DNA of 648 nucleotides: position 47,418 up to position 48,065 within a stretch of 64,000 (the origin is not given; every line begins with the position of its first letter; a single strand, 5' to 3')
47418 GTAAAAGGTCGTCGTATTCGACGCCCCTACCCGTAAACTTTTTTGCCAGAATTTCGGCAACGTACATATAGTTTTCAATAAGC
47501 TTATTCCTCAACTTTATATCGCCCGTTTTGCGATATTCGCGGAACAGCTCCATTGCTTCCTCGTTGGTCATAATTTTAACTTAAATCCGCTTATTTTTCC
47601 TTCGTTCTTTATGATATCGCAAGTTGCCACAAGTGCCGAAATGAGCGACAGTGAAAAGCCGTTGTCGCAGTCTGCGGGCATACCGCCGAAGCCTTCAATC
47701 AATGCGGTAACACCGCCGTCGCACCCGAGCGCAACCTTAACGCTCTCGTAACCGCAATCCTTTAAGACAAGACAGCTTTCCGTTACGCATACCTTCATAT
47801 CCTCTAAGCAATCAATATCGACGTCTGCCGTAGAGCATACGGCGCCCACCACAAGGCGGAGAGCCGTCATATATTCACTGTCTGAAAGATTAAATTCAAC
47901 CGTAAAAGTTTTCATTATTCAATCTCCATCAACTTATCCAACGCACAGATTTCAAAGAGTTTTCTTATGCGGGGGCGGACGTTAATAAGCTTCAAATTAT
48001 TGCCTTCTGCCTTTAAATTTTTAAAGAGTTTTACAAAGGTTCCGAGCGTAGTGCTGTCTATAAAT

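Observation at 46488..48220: Four-gene partner-switching module with two shortened GHKL proteins flanking the sigma gene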

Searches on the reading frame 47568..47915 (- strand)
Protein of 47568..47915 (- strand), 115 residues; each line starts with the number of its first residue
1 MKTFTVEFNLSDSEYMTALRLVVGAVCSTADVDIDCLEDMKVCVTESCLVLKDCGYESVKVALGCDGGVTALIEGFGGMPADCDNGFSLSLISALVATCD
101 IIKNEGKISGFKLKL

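Call 3: search_protein_families(library=pfam, proteins=[window:47568-47915:-], max_evalue=1)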
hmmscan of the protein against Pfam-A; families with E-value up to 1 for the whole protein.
window:47568-47915:- (115 aa): 1 family
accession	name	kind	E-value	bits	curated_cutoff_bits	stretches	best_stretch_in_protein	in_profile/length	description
PF13581.12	HATPase_c_2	-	0.00087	19.7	27.4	1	11-56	3-48/127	Histidine kinase-like ATPase domain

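Call 4: search_protein_families(library=ncbifam, proteins=[window:47568-47915:-], max_evalue=1)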
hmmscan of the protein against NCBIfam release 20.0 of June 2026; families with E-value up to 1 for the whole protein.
window:47568-47915:- (115 aa): 3 families
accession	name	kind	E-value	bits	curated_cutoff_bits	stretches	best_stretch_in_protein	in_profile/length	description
NF003144.0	PRK04069.1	equivalog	4.8e-05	22.8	145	1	11-51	14-54/161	anti-sigma B factor RsbW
TIGR01924.1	rsbW_low_gc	equivalog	0.00066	19.1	155.05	1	11-56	14-59/159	anti-sigma B factor RsbW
TIGR01925.2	spIIAB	equivalog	0.0094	15.9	135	1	7-48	6-46/137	anti-sigma F factor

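Call 8: find_homologous_proteins(query=window:47568-47915:-)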
Query window:47568-47915:- (115 aa): 228 proteins with E <= 0.001 among 233 candidates; the best 120 are listed.
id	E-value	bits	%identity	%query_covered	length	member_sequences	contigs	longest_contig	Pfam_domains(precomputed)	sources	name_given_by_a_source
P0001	4.9e-66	238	97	100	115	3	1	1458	-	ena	-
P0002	1.7e-50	188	79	100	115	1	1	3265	-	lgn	-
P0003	4.8e-46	173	73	100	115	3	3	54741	-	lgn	-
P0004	5.7e-44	167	70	100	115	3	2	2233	-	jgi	-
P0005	9.8e-44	166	70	100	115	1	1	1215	-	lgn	-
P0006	3.3e-43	164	65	100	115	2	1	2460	-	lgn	-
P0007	1.8e-42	162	68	100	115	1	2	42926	PF13581.13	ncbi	-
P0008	2.0e-42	162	69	100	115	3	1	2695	-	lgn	-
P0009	6.5e-42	160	71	100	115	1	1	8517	-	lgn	-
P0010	9.2e-42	159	70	100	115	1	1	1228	-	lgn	-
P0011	9.5e-42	159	70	100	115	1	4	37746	-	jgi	-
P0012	1.1e-41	159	68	100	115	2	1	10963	PF13581.13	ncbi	ncbi:MAG: hypothetical protein ACI4QN_04660 [Candidatus Coproplasma sp.]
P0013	2.8e-41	158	65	100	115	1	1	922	PF13581.13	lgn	-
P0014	6.7e-41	157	66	100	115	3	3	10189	-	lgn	-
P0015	8.6e-41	156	65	100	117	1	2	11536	-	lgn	-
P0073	2.1e-33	133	63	98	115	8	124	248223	-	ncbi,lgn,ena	-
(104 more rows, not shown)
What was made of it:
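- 47568..47915 (-): 115-aa lid-less GHKL-fold protein; predicted kinase-dead anti-sigma factor (UsfX/RsbW1-like). The protein search found 228 homologues, all about 115 aa (call 8).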

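Call 19: search_solved_structures(query=A1, max_evalue=10, show_alignments=3)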
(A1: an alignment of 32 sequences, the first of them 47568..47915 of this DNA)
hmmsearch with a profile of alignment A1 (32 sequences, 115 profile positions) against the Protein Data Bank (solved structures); distinct sequences matched with E-value up to 10: 6.
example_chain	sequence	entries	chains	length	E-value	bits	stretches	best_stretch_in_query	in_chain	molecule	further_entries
8jzt_B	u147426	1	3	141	0.00074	22.7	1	14-69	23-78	Anti-sigma-F factor RsbW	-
8ih8_C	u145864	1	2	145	0.00081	22.5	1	14-68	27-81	Anti-sigma-F factor RsbW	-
6m36_A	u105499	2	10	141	0.0013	21.9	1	12-77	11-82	Serine-protein kinase RsbW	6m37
7qca_SO0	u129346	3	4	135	0.15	15.3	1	47-81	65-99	40S ribosomal protein S14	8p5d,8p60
3a24_A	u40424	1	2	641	2.1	11.6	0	2-35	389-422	alpha-galactosidase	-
9ncf_S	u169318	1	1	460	6.8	9.9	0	52-83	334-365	Immunoglobulin-like domain protein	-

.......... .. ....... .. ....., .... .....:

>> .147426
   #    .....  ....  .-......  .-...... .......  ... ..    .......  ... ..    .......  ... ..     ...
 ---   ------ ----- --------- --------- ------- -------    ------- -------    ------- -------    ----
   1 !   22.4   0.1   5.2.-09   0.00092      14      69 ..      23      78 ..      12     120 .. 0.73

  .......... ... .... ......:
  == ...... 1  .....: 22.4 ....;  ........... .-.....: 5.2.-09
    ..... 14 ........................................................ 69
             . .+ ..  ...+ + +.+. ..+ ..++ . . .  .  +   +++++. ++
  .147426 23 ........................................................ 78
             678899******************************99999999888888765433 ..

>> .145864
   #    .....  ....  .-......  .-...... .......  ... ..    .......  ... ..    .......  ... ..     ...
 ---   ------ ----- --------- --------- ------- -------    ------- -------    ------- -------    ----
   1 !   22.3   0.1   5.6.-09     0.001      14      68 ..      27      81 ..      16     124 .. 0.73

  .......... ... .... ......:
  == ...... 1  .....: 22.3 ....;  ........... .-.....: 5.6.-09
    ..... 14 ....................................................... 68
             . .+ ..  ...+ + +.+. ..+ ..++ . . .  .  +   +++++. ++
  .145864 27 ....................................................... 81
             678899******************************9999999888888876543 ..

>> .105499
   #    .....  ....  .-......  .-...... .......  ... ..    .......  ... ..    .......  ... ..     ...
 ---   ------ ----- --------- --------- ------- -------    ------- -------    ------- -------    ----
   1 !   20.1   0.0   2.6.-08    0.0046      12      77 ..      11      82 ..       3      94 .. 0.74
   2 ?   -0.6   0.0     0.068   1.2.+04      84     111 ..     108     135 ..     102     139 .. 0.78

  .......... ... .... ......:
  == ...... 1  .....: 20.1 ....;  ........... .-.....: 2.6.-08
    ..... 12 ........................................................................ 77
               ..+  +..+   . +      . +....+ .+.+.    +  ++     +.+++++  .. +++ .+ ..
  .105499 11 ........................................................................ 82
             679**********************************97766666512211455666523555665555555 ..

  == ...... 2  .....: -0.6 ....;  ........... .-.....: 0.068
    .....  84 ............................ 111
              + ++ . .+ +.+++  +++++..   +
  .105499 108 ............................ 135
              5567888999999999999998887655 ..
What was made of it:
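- On Kinase-negative anti-sigma factors (UsfX/RsbW1 type): The best PDB sequence hits are UsfX 8JZT and 8IH8 (call 19).
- The 115-aa profile finds UsfX and RsbW in PDB (call 19).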

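Call 24: predict_structure(alignment_id=A1)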
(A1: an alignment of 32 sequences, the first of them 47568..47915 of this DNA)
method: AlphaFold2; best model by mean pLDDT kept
length: 115 residues; sequences in the alignment: 32
mean_pLDDT: 94.2   pTM: 0.88
mean pLDDT of the five models: 94.2, 93.1, 92.9, 91.1, 90.8
residues with pLDDT >= 90: 102; 70-90: 13; 50-70: 0; < 50: 0
segments of 3 or more residues with pLDDT < 50: none
pLDDT, mean of each block of 10 residues (from residue 1): 92 94 95 95 97 97 94 97 84 95 94 97
secondary structure, 60 per line:
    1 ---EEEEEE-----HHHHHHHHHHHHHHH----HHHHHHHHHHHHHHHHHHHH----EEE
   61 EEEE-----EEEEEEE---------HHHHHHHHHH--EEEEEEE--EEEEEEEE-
elements in order: E4-9 H15-29 H34-53 E58-64 E70-76 H86-95 E98-104 E107-114
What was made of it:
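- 47568..47915 (-): AF2 pLDDT is 94 (call 24).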

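Call 28: fold_search(model_id=the predicted structure, library=pdb)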
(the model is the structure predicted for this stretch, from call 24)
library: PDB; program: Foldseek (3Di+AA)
matches with E <= 10: 385; with E <= 0.001: 19
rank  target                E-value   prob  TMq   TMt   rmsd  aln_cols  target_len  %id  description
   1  8ih8_D                1.4e-07  1.00  0.75  0.67   3.3       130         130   18  anti-sigmaF factor and Anti-sigmaF factor antagonist complex(usfx-RsfB) (released 2024-02-28)
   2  6m37_C                1.8e-07  1.00  0.78  0.78   3.3       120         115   18  The crystal structure of B. subtilis RsbV/RsbW complex in the hexagonal crystal form (released 2020-07-15)
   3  6m36_A                2.4e-07  1.00  0.75  0.83   3.0       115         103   19  The crystal structure of B. subtilis RsbV/RsbW complex in the monoclinic crystal form (released 2020-07-15)
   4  8jzt_D                2.7e-07  1.00  0.72  0.65   4.1       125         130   18  The sigF and anti-sigma factor complex (released 2024-10-16)
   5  8jzt_B                3.8e-07  1.00  0.73  0.65   4.1       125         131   18  The sigF and anti-sigma factor complex (released 2024-10-16)
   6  6m36_C                4.3e-07  1.00  0.72  0.78   3.4       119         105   19  The crystal structure of B. subtilis RsbV/RsbW complex in the monoclinic crystal form (released 2020-07-15)
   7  8ih8_C                4.6e-07  1.00  0.76  0.69   3.9       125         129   18  anti-sigmaF factor and Anti-sigmaF factor antagonist complex(usfx-RsfB) (released 2024-02-28)
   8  6m37_A                5.2e-07  1.00  0.77  0.78   3.2       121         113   18  The crystal structure of B. subtilis RsbV/RsbW complex in the hexagonal crystal form (released 2020-07-15)
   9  6m36_I                5.9e-07  1.00  0.76  0.84   3.0       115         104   18  The crystal structure of B. subtilis RsbV/RsbW complex in the monoclinic crystal form (released 2020-07-15)
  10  6m36_G                7.6e-07  1.00  0.72  0.79   3.3       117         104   20  The crystal structure of B. subtilis RsbV/RsbW complex in the monoclinic crystal form (released 2020-07-15)
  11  6m36_E                1.1e-06  1.00  0.73  0.83   3.1       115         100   18  The crystal structure of B. subtilis RsbV/RsbW complex in the monoclinic crystal form (released 2020-07-15)
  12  1tid_C                1.6e-06  1.00  0.83  0.72   3.1       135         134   18  Crystal Structures of the ADP and ATP bound forms of the Bacillus Anti-sigma factor SpoIIAB in complex with the Anti-a (released 2004-06-15)
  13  1th8_A                3.4e-06  1.00  0.81  0.72   3.3       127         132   20  Crystal Structures of the ADP and ATP bound forms of the Bacillus Anti-sigma factor SpoIIAB in complex with the Anti-a (released 2004-06-15)
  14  1tid_A                4.1e-06  1.00  0.80  0.69   3.8       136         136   18  Crystal Structures of the ADP and ATP bound forms of the Bacillus Anti-sigma factor SpoIIAB in complex with the Anti-a (released 2004-06-15)
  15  1til_E                5.7e-06  1.00  0.78  0.65   3.8       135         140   18  Crystal Structures of the ADP and ATP bound forms of the Bacillus Anti-sigma factor SpoIIAB in complex with the Anti-a (released 2004-06-15)
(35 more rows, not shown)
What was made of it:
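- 47568..47915 (-): Foldseek top hits are UsfX, RsbW and SpoIIAB, with TM 0.72-0.83 (call 28).
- On RsbW/SpoIIAB-type anti-sigma Ser kinase (HATPase_c_2): the 115-aa protein: AF2 pLDDT is 94; Foldseek gives TM 0.72-0.83 to 8IH8, 6M36/7, 1TID and 1L0O (calls 24, 28).
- Closest known: Mycobacterial SigF partner-switching system: UsfX/RsbW1. Same: It is kinase-dead with degenerate motifs, and UsfX is the top sequence and fold hit of the 115-aa protein (calls 19, 28).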

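Call 37: find_related_loci(query=A1, collection=genome_contigs, flank=10000)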
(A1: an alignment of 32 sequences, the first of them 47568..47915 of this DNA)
Query A1 (115 aa) in genome_contigs; peptide patterns used: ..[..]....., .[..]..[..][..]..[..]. (x = any residue, [..] = any of these).
283 stretches matched a pattern; 214 encode a relative of the query (tblastn E <= 1e-3); the best 80 are kept; 80 distinct loci.
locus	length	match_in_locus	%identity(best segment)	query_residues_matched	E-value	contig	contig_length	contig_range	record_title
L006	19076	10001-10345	71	1-115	3e-49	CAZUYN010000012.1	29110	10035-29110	MAG TPA_asm: uncultured Clostridia bacterium isolate SRP222994_co1_129 genome assembly, contig: NODE_3040_length_29110_c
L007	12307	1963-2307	67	1-115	1e-46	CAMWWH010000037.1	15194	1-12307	MAG TPA_asm: uncultured Clostridia bacterium isolate SRR14411330_bin.5_metawrap_v1.3_MAG genome assembly, contig: NODE.3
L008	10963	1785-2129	68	1-115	3e-46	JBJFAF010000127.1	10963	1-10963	MAG: Candidatus Coproplasma sp. isolate PUUB41_bin.017 NODE_4469_length_10963_cov_5.801155, whole genome shotgun sequenc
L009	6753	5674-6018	67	1-115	4e-46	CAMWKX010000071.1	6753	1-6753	MAG TPA_asm: uncultured Clostridia bacterium isolate SRR14411316_bin.10_metawrap_v1.3_MAG genome assembly, contig: NODE.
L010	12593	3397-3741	63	1-115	2e-44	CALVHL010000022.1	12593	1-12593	MAG: uncultured Clostridia bacterium isolate BRZ_GG__bin81 genome assembly, contig: BRZ_GG__NODE_6726_length_12593_cov_1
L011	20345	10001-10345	63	1-115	4e-44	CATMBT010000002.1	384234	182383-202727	MAG TPA_asm: uncultured Christensenella sp. isolate MGG00234_1678865633 genome assembly, contig: C4_4, whole genome shot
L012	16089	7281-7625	65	1-115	7e-44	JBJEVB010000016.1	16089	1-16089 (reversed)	MAG: Candidatus Coproplasma sp. isolate LOHA06_bin.027 NODE_1854_length_16089_cov_40.359923, whole genome shotgun sequen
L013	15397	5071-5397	67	1-109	1e-43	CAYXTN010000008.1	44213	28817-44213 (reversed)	MAG TPA_asm: uncultured Clostridia bacterium isolate SRP199465_co1_131 genome assembly, contig: NODE_1789_length_44213_c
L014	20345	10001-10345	63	1-115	1e-43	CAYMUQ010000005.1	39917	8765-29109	MAG TPA_asm: uncultured Clostridia bacterium isolate SRP199465_co2_876 genome assembly, contig: NODE_2256_length_39917_c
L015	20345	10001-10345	65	1-115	2e-43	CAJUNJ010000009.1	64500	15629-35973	MAG TPA_asm: uncultured Christensenellaceae bacterium isolate MGBC152987 genome assembly, contig: MGBC152987.9, whole ge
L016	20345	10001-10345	63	1-115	9e-43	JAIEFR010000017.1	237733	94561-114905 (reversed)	MAG: Clostridia bacterium isolate SC0399_S13_4 SC0399_S13_4_contig_17, whole genome shotgun sequence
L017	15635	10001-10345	65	1-115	1e-42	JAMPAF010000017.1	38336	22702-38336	MAG: Clostridiales bacterium isolate NALB_7813_23 Scaffold_#17__SCF_017___38336_bp, whole genome shotgun sequence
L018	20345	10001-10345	64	1-115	2e-42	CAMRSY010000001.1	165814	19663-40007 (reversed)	MAG TPA_asm: uncultured Clostridia bacterium isolate SRR13573580_bin.13_metawrap_v1.3_MAG genome assembly, contig: NODE.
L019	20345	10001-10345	60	1-115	2e-42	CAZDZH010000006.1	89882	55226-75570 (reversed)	MAG TPA_asm: uncultured Clostridia bacterium isolate binchicken_co370_260 genome assembly, contig: NODE_366_length_89882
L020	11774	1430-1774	63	1-115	3e-42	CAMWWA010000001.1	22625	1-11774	MAG TPA_asm: uncultured Clostridia bacterium isolate SRR14411351_bin.2_metawrap_v1.3_MAG genome assembly, contig: NODE.3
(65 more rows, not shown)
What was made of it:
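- The 115-aa protein is encoded in 214 species genomes (call 37).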

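Call 83: find_encoding_contigs(protein=P0073, flank=1500, max_places=10)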
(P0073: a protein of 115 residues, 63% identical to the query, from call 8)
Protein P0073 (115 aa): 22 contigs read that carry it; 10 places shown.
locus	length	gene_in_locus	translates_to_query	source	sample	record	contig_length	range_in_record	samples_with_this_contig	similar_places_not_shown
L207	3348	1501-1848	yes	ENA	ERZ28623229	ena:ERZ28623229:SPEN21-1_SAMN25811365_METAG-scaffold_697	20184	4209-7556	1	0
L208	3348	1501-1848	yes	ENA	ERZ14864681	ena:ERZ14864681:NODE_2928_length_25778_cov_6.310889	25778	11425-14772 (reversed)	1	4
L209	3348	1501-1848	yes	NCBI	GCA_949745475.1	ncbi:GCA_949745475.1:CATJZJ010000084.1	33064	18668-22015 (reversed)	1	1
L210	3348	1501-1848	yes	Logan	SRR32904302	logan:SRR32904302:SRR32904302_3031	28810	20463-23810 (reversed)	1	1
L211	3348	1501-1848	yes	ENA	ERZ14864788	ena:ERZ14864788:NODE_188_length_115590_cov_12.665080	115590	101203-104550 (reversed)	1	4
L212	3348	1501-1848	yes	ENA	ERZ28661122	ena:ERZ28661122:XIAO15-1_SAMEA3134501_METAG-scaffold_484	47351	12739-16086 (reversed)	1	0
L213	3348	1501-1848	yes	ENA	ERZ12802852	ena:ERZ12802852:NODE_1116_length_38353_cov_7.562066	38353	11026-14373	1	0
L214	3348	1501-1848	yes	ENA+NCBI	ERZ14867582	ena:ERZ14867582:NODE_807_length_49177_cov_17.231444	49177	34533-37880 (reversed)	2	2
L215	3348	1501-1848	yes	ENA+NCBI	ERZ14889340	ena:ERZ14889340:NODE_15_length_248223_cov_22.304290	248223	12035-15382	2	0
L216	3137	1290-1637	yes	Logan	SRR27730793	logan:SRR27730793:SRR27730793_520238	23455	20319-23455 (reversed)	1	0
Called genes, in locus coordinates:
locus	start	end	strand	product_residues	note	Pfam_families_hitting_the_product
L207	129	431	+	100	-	-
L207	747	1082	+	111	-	-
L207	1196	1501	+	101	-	PF01740:STAS, PF13466:STAS_2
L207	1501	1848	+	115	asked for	-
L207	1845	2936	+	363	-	PF04542:Sigma70_r2, PF04539:Sigma70_r3, PF13581:HATPase_c_2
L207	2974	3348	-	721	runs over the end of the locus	-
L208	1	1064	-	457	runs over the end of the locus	PF00285:Citrate_synt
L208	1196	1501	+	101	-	PF01740:STAS, PF13466:STAS_2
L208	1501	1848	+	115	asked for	-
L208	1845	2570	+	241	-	PF04542:Sigma70_r2, PF04539:Sigma70_r3, PF08281:Sigma70_r4_2 (weak), PF04545:Sigma70_r4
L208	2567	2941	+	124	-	PF13581:HATPase_c_2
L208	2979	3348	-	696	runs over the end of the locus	-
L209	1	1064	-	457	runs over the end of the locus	PF00285:Citrate_synt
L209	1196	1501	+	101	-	PF01740:STAS, PF13466:STAS_2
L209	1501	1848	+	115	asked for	-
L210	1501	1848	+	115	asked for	-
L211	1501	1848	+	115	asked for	-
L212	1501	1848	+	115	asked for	-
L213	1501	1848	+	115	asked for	-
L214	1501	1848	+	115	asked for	-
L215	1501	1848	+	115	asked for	-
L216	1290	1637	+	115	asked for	-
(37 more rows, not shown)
